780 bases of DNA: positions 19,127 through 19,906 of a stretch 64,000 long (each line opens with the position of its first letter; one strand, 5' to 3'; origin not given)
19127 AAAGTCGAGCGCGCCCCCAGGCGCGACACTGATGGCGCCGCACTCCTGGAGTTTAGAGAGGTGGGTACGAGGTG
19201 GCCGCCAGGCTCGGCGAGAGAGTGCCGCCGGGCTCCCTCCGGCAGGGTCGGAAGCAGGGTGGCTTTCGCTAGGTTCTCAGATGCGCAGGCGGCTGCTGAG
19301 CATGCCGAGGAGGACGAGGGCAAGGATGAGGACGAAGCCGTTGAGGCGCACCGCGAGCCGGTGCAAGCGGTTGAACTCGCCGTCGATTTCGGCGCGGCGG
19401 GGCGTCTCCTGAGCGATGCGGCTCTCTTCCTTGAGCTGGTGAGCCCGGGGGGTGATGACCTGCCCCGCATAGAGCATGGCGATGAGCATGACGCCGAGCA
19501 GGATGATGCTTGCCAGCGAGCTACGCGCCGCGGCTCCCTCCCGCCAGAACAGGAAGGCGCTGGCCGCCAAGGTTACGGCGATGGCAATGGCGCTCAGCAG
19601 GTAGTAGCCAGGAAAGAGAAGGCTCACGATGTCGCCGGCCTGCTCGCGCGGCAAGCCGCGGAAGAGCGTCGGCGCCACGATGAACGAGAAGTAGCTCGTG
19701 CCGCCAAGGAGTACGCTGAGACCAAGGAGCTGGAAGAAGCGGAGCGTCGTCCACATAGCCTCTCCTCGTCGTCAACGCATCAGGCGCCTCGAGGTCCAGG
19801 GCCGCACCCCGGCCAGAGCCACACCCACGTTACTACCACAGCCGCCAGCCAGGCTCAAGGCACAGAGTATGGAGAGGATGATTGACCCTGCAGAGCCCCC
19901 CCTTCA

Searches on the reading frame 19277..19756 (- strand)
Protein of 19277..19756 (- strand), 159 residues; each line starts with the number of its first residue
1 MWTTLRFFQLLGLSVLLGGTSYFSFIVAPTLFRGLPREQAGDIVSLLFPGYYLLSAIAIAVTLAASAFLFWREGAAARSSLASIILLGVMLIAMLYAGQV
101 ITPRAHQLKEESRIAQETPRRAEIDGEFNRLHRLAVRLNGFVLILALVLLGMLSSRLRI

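Call 65: search_protein_families(library=pfam, proteins=[window:19277-19756:-], max_evalue=0.001)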
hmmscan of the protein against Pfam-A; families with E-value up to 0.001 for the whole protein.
window:19277-19756:- (159 aa): 1 family
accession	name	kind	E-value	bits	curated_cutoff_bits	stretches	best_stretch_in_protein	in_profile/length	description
PF13664.11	DUF4149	-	5.2e-22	78.5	24.6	1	11-111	1-99/102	Domain of unknown function (DUF4149)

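Call 66: search_protein_families(library=padloc, proteins=[window:19277-19756:-], max_evalue=0.001)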
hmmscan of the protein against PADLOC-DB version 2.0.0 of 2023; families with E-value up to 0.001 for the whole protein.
window:19277-19756:- (159 aa): 0 families
